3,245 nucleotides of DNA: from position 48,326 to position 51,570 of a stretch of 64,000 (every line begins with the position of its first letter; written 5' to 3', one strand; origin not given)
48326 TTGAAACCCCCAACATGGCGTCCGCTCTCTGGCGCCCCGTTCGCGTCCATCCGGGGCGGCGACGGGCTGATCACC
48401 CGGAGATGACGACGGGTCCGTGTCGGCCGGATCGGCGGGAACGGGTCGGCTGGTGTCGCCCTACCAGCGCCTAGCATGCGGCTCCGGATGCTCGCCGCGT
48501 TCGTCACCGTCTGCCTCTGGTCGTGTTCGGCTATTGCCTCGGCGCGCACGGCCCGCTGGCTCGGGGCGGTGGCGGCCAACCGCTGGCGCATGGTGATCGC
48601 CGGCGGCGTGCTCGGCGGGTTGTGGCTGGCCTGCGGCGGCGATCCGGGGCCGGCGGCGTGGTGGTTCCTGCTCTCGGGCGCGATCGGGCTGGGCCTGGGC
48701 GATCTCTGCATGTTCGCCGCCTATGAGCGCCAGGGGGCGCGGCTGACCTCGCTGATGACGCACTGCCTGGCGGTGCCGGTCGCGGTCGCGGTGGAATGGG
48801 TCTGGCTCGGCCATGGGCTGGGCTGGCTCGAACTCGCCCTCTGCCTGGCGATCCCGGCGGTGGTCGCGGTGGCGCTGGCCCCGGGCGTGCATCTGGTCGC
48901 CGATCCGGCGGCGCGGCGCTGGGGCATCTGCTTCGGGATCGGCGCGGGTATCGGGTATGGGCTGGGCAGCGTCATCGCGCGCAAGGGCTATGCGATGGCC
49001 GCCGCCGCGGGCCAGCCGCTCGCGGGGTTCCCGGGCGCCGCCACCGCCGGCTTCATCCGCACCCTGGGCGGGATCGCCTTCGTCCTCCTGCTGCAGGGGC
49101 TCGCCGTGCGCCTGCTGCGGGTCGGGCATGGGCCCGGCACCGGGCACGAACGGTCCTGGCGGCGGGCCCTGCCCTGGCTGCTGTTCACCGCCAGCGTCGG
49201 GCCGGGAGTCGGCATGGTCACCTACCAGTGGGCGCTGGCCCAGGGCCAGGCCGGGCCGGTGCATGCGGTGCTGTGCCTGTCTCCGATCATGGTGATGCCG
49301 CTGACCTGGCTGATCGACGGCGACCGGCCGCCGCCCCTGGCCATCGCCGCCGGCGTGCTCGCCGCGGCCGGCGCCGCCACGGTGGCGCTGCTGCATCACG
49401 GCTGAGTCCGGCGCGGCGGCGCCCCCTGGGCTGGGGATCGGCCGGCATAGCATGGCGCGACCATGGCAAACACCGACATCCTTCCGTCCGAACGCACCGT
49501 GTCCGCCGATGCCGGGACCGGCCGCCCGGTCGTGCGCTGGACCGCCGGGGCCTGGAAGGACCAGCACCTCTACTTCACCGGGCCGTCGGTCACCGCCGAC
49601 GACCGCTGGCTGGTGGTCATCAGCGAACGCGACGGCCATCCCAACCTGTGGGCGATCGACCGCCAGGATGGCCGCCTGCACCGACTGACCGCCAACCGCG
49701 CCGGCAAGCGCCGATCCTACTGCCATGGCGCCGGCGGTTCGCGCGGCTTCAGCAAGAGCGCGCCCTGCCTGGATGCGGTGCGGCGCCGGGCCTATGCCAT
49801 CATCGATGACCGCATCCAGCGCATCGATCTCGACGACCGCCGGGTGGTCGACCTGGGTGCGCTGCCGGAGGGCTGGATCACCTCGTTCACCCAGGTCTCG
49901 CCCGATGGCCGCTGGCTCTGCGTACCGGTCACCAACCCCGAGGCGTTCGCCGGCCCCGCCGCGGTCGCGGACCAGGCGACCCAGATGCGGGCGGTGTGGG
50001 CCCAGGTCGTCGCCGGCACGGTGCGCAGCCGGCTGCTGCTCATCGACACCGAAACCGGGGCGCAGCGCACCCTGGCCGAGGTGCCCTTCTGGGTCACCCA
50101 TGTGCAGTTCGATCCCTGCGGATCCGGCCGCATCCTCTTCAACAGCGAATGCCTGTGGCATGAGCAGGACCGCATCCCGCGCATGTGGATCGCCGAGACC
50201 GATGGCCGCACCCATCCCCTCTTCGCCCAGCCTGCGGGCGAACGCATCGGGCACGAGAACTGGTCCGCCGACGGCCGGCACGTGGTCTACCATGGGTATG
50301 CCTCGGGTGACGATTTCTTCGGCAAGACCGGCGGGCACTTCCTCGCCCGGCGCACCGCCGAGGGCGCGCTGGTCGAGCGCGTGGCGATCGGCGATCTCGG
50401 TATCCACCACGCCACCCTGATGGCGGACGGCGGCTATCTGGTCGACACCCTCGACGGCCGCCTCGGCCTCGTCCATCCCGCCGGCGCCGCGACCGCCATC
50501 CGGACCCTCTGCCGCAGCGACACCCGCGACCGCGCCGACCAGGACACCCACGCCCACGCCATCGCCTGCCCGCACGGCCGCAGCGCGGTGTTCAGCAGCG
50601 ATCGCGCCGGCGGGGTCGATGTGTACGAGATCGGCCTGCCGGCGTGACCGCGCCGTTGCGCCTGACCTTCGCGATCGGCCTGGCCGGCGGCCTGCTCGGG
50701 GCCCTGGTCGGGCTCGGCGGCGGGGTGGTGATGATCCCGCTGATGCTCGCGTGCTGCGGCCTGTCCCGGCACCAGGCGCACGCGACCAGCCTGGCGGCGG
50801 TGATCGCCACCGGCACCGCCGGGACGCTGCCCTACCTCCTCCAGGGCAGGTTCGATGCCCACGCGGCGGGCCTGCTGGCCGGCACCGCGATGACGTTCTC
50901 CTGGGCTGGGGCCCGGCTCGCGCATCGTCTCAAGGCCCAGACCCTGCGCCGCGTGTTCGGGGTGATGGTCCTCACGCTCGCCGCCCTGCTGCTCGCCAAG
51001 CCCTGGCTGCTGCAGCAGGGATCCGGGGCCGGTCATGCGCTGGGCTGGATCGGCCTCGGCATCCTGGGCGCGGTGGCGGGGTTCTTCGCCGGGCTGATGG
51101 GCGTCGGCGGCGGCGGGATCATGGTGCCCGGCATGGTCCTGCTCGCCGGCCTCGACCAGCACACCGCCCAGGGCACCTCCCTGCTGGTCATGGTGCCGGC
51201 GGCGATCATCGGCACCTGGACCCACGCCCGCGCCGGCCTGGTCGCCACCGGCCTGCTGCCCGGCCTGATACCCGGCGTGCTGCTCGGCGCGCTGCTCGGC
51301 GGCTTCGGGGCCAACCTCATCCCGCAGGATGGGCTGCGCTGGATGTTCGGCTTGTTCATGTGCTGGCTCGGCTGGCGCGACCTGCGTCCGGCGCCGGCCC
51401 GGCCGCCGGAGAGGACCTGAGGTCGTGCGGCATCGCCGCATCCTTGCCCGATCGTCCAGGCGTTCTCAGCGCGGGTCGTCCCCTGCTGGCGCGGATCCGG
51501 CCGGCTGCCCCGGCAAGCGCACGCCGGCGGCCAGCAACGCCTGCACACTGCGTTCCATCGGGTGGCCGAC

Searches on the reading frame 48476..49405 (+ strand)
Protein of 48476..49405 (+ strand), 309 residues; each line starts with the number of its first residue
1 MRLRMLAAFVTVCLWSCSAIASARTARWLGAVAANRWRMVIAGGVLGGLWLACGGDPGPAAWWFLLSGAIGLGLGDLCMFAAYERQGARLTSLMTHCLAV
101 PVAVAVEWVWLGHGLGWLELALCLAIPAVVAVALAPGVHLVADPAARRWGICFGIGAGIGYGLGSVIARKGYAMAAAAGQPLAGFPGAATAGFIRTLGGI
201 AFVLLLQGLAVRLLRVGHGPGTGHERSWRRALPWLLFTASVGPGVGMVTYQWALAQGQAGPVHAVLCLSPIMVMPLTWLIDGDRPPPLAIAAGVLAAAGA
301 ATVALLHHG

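Call 53: search_protein_families(library=pfam, proteins=[window:48476-49405:+], max_evalue=0.001)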
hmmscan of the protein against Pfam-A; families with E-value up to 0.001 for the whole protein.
window:48476-49405:+ (309 aa): 1 family
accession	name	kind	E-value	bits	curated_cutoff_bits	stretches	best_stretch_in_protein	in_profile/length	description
PF00892.27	EamA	-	2e-16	60.9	28.2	2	5-129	4-129/135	EamA-like transporter family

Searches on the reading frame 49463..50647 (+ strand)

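Call 53: search_protein_families(library=pfam, proteins=[window:49463-50647:+], max_evalue=0.001)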
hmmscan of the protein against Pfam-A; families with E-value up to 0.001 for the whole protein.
window:49463-50647:+ (394 aa): 2 families
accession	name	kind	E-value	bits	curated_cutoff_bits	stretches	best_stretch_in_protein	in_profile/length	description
PF07676.18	PD40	-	1.1e-08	35.2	20.9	0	39-63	12-37/38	WD40-like Beta Propeller Repeat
PF14583.12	Pectate_lyase22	-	1.3e-07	31.2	30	1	189-282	168-260/386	Oligogalacturonate lyase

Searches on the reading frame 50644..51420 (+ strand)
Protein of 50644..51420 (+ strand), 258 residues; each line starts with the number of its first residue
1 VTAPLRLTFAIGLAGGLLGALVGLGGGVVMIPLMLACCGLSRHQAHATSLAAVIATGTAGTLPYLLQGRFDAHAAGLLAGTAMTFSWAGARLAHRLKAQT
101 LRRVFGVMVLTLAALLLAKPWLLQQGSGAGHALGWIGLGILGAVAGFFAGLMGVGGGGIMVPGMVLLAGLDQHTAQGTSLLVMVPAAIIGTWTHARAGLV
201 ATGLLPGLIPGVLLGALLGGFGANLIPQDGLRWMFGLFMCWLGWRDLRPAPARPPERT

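Call 53: search_protein_families(library=pfam, proteins=[window:50644-51420:+], max_evalue=0.001)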
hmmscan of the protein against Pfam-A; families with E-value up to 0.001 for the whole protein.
window:50644-51420:+ (258 aa): 1 family
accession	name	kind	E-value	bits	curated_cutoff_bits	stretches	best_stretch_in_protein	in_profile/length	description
PF01925.25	TauE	-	5.4e-44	151.1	32.6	1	9-243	2-234/237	Sulfite exporter TauE/SafE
